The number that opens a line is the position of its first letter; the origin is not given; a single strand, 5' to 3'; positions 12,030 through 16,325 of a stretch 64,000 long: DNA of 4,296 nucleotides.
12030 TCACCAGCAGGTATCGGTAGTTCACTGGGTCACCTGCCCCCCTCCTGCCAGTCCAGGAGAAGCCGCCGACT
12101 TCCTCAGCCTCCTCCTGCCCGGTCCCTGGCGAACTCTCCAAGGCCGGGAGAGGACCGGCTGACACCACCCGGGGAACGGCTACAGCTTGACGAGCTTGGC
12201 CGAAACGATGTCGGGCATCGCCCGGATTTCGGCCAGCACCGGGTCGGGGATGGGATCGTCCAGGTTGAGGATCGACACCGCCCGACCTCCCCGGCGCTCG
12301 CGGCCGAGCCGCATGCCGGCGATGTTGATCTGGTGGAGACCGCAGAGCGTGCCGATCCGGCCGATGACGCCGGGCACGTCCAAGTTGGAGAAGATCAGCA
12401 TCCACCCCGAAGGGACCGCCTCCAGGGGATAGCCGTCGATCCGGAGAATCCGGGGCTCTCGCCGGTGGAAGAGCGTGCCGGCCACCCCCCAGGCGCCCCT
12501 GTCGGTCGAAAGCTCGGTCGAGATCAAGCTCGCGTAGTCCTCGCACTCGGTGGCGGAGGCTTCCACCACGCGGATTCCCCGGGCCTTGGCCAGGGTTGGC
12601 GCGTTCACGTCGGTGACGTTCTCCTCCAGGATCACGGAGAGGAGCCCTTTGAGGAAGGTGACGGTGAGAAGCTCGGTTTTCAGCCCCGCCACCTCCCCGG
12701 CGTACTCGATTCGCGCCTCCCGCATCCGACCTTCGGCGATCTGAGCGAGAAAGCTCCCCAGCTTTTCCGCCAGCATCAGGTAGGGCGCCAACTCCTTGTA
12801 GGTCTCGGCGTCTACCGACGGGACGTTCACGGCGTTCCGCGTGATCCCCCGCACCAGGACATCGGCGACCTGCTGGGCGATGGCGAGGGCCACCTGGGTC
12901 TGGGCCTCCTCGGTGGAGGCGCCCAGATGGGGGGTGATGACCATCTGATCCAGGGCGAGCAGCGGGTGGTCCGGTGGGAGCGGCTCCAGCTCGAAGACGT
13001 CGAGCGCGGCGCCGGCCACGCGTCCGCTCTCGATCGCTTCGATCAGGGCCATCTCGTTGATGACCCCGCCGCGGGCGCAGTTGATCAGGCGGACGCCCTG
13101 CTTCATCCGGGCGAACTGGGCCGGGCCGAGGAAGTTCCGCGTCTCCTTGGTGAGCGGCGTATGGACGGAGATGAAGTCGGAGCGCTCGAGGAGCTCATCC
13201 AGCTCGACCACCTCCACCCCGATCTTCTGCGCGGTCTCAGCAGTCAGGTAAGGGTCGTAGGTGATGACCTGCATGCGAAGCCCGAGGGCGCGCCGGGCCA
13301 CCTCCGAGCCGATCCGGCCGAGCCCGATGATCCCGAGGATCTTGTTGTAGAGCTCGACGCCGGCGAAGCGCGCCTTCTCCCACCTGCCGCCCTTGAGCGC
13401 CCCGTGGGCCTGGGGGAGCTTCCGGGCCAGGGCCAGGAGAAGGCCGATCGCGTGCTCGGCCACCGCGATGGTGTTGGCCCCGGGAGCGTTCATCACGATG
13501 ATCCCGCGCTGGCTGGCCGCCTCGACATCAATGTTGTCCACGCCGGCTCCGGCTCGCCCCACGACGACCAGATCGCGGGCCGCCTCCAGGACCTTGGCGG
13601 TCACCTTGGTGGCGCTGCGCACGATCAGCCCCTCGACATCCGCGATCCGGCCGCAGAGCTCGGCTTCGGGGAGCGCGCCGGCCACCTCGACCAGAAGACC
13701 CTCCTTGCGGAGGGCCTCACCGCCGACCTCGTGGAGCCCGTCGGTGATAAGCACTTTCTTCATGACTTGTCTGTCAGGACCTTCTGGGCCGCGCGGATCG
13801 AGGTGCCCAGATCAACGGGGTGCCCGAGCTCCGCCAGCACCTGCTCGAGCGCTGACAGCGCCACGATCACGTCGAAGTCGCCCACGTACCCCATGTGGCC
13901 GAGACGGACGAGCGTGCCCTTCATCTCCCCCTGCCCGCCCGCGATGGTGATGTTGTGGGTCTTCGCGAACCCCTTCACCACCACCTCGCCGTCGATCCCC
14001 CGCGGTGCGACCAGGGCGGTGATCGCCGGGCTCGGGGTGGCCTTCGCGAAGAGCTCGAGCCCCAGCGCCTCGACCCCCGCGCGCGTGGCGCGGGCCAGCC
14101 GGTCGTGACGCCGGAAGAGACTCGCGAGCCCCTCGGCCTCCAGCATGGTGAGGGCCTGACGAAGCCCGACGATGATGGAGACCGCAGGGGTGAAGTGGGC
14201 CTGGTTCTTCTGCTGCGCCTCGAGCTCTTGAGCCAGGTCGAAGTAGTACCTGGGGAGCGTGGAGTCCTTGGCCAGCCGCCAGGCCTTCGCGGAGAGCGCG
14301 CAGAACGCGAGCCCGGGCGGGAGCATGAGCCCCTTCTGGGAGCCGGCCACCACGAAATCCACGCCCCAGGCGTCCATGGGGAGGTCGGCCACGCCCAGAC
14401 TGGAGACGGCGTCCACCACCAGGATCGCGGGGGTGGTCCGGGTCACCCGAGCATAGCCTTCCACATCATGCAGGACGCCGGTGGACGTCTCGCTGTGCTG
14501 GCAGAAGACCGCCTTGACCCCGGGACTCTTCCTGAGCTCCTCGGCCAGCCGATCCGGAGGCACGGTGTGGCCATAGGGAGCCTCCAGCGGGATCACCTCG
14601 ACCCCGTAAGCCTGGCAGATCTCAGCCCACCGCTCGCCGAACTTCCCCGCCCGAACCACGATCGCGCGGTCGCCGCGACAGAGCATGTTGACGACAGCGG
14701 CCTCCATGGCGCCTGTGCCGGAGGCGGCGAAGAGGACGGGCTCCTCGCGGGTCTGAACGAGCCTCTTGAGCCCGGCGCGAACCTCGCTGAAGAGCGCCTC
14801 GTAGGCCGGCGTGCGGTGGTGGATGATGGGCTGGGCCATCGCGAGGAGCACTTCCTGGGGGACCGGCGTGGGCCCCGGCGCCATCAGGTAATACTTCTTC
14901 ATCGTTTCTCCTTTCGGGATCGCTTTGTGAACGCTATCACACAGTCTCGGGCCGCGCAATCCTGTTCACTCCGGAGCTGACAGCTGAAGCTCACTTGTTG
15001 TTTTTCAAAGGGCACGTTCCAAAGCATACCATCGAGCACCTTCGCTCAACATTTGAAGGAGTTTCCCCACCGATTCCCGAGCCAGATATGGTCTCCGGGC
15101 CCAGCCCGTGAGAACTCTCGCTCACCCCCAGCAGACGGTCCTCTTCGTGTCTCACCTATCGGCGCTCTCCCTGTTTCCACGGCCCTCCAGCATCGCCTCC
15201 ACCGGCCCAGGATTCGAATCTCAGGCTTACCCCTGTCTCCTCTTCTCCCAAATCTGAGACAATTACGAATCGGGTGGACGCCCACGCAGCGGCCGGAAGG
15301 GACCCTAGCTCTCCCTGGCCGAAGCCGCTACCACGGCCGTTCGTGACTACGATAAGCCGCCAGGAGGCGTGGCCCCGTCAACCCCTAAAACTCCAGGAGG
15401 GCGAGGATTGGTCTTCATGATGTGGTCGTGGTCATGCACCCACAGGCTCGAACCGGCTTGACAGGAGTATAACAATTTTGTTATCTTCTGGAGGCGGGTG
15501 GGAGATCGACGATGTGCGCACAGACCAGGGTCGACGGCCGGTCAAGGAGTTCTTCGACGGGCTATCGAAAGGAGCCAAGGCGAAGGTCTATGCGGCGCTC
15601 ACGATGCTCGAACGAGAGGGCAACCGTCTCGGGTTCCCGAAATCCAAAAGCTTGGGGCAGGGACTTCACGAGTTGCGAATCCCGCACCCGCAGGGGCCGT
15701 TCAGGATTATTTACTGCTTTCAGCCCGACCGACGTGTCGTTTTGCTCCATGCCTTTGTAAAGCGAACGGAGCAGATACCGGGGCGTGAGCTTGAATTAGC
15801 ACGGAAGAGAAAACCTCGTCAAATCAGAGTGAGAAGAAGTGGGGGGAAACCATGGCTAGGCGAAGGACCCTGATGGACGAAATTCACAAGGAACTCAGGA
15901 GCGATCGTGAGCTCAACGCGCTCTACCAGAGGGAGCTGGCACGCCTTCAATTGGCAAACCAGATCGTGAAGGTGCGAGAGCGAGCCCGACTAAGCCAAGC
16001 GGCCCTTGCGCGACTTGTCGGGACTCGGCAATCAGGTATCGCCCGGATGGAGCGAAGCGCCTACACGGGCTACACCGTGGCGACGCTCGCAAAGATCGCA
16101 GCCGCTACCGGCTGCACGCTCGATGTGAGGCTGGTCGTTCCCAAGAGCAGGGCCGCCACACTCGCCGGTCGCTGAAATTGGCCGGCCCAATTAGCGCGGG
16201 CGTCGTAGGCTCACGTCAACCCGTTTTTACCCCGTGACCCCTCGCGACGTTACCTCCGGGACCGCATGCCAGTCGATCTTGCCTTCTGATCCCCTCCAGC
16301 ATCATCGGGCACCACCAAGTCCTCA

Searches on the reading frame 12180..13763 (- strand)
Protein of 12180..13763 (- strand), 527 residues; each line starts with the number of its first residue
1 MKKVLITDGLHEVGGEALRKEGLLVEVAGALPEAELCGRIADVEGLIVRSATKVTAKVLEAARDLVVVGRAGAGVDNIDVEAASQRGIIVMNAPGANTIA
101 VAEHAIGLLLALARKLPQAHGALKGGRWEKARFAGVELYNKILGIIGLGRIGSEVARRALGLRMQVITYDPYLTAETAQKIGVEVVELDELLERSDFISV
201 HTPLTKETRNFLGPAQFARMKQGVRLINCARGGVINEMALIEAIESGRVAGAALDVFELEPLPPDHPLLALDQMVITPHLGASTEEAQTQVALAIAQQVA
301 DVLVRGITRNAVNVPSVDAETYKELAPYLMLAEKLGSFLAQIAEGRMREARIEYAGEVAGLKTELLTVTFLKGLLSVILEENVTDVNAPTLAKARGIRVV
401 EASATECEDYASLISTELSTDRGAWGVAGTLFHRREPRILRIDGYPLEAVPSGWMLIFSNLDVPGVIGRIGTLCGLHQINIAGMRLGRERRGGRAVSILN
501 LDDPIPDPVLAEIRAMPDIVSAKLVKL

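Call 7: search_protein_families(library=pfam, proteins=[window:12180-13763:-], max_evalue=0.01)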
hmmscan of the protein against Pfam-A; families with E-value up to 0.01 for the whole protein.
window:12180-13763:- (527 aa): 6 families
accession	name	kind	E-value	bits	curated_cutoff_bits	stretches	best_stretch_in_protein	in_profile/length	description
PF02826.25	2-Hacid_dh_C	-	4.7e-65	218.7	25.1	1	106-281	1-178/178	D-isomer specific 2-hydroxyacid dehydrogenase, NAD binding domain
PF00389.36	2-Hacid_dh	-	3.4e-38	130.8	24.6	1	4-313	1-134/134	D-isomer specific 2-hydroxyacid dehydrogenase, catalytic domain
PF19304.4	PGDH_inter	-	5.1e-31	107.7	27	1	325-442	2-118/119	D-3-phosphoglycerate dehydrogenase intervening domain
PF01842.31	ACT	-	1.5e-09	37.9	27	1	455-516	2-64/66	ACT domain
PF03807.23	F420_oxidored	-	0.0072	17.3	21.6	0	143-203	2-68/94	NADP oxidoreductase coenzyme F420-dependent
PF07991.19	KARI_N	-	0.0099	15.9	20.6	0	138-205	2-71/165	Acetohydroxy acid isomeroreductase, NADPH-binding domain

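Call 8: search_protein_families(library=ncbifam, proteins=[window:12180-13763:-], max_evalue=0.01)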
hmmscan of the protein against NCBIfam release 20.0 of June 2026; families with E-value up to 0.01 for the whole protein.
window:12180-13763:- (527 aa): 23 families
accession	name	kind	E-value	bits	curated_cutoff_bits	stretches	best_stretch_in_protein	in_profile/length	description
TIGR01327.1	PGDH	equivalog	2.4e-199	663.5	454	1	3-527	1-525/525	phosphoglycerate dehydrogenase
NF008759.0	PRK11790.1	equivalog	3.2e-81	273.1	404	1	2-343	12-357/410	phosphoglycerate dehydrogenase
NF009714.1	PRK13243.1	equivalog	2.8e-72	243.8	455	1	28-302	31-312/332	glyoxylate reductase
NF011938.0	PRK15409.1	equivalog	1e-59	202.2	492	1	39-314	42-320/324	glyoxylate/hydroxypyruvate reductase GhrB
NF005069.0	PRK06487.1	equivalog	5.7e-58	196.5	448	1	35-301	41-309/320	2-hydroxyacid dehydrogenase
NF006263.0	PRK08410.1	equivalog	6.6e-50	170.2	389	1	34-302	34-306/311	D-2-hydroxyacid dehydrogenase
NF041369.1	Dhydh_Halo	equivalog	8.1e-50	169.8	400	1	53-302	44-294/305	D-2-hydroxyacid dehydrogenase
NF005750.0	PRK07574.1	equivalog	3.6e-47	161.3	329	1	53-294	103-348/386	NAD-dependent formate dehydrogenase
NF001309.0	PRK00257.1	equivalog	3.2e-42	144.8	434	1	39-301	34-276/379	4-phosphoerythronate dehydrogenase PdxB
NF005387.0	PRK06932.1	equivalog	4.7e-42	144.1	492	1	37-301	39-308/314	2-hydroxyacid dehydrogenase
NF000492.1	vanH_gen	exception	5.4e-35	121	540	1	50-260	50-255/312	D-lactate dehydrogenase VanH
NF005027.0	PRK06436.1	equivalog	3.7e-34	118.2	261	1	71-312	56-288/303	2-hydroxyacid dehydrogenase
NF006374.0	PRK08605.1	subfamily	6.1e-33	114.3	356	1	63-313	66-332/332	D-lactate dehydrogenase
NF000112.1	vanH-Amyco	exception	2.2e-28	99.5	625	1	46-260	75-284/348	VanH-AOV family D-lactate dehydrogenase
NF000128.1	vanH-Sc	exception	7.9e-28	97.5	650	1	50-260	70-275/337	D-lactate dehydrogenase VanH-Sc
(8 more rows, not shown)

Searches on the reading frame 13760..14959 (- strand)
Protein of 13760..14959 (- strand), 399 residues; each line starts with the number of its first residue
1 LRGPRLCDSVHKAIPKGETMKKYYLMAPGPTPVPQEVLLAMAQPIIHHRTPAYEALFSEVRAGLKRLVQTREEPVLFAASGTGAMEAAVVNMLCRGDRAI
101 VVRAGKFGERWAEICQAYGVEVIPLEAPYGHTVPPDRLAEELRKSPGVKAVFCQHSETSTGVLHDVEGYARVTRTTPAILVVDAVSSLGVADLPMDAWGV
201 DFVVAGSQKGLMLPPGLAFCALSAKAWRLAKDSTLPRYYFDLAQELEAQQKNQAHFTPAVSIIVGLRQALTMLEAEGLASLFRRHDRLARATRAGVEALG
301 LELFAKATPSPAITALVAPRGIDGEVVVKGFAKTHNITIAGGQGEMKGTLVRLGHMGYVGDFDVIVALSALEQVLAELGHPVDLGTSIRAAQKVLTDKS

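Call 7: search_protein_families(library=pfam, proteins=[window:13760-14959:-], max_evalue=0.01)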
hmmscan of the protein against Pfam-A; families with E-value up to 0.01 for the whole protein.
window:13760-14959:- (399 aa): 2 families
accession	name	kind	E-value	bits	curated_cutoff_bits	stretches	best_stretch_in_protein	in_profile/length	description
PF00266.25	Aminotran_5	-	3.2e-29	102.5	21.5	1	24-343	2-339/371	Aminotransferase class-V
PF01053.26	Cys_Met_Meta_PP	-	0.00064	18.8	27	1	75-207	70-196/381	Cys/Met metabolism PLP-dependent enzyme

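Call 8: search_protein_families(library=ncbifam, proteins=[window:13760-14959:-], max_evalue=0.01)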
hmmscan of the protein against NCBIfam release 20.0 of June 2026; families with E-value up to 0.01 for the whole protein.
window:13760-14959:- (399 aa): 24 families
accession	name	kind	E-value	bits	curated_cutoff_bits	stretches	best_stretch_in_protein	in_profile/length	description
NF045640.1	AspGlyoxATaseBhcA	equivalog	7.8e-102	341.1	650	1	25-396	7-385/395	L-aspartate--glyoxylate aminotransferase BhcA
NF046070.1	PyrdoxPyrvTramin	equivalog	1.4e-63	214.9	600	1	23-379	6-368/369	pyridoxamine--pyruvate transaminase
TIGR03301.1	PhnW-AepZ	equivalog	5.1e-57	193.9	360.8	1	24-374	1-354/355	2-aminoethylphosphonate aminotransferase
NF010006.0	PRK13479.1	equivalog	8.9e-37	127.1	296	1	19-376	2-362/369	2-aminoethylphosphonate--pyruvate transaminase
TIGR02326.1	transamin_PhnW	equivalog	4.1e-35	121.6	400.8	1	21-374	2-359/363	2-aminoethylphosphonate--pyruvate transaminase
TIGR04343.1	egtE_PLP_lyase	equivalog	8.5e-14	51.1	400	1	60-340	59-332/370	ergothioneine biosynthesis PLP-dependent enzyme EgtE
TIGR01366.1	serC_3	equivalog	4.1e-11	42.7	401.65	1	47-277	33-257/361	phosphoserine transaminase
TIGR01977.1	am_tr_V_EF2568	hypoth_equivalog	1.8e-10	40.4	377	1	57-219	46-209/376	cysteine desulfurase family protein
NF003764.0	PRK05355.1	equivalog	2e-07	30.3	253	1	46-277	39-255/357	3-phosphoserine/phosphohydroxythreonine transaminase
TIGR01979.1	sufS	subfamily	3.7e-07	29.4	475.1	1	54-289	61-304/403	SufS family cysteine desulfurase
TIGR01364.1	serC_1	equivalog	4.2e-06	25.9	443.6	1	46-212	36-197/358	phosphoserine transaminase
TIGR01976.1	am_tr_V_VC1184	hypoth_equivalog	1e-05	25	352.35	1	20-209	16-220/401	cysteine desulfurase-like protein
TIGR01325.1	O_suc_HS_sulf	equivalog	7.6e-05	21.5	510.05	1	76-209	73-200/380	O-succinylhomoserine sulfhydrylase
TIGR03402.1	FeS_nifS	equivalog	8.9e-05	21.4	530.75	1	54-209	41-198/379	cysteine desulfurase NifS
NF005758.0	PRK07582.1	equivalog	0.0004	19.3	440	1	72-211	70-200/372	cystathionine gamma-lyase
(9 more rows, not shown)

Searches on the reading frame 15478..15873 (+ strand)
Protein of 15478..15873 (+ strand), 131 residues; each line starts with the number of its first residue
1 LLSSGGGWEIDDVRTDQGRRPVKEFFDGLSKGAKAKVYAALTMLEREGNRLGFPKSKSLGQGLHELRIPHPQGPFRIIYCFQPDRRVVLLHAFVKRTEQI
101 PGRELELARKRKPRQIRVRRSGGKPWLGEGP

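Call 7: search_protein_families(library=pfam, proteins=[window:15478-15873:+], max_evalue=0.01)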
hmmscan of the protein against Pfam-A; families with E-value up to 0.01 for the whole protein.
window:15478-15873:+ (131 aa): 1 family
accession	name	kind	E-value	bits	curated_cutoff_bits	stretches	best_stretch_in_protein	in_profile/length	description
PF05973.20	Gp49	-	2.6e-24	85.5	23.9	1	24-112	1-89/90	Phage derived protein Gp49-like (DUF891)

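Call 8: search_protein_families(library=ncbifam, proteins=[window:15478-15873:+], max_evalue=0.01)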
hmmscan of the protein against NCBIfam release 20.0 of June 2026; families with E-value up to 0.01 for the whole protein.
window:15478-15873:+ (131 aa): 1 family
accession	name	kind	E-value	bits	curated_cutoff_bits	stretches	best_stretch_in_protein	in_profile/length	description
TIGR02683.1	upstrm_HI1419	hypoth_equivalog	0.0015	18.8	62.85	1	24-98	11-81/95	type II toxin-antitoxin system RelE/ParE family toxin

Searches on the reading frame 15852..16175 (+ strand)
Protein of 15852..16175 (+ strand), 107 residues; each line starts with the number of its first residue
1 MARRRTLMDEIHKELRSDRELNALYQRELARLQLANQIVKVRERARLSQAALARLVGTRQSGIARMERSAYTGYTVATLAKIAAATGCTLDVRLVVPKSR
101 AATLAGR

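Call 25: search_protein_families(library=pfam, max_evalue=0.0001, proteins=[window:15852-16175:+])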
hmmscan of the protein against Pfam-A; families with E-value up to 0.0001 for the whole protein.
window:15852-16175:+ (107 aa): 4 families
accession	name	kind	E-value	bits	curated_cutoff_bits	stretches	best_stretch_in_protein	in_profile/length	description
PF13744.12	HTH_37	-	1.8e-09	37.7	27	1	30-93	15-78/80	Helix-turn-helix domain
PF01381.28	HTH_3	-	9.5e-09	35.6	23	1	40-91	3-53/55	Helix-turn-helix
PF13560.12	HTH_31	-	6.6e-06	26.8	27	1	34-93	2-61/64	Helix-turn-helix domain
PF13443.12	HTH_26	-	6e-05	23.7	22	0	41-90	5-54/63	Cro/C1-type HTH DNA-binding domain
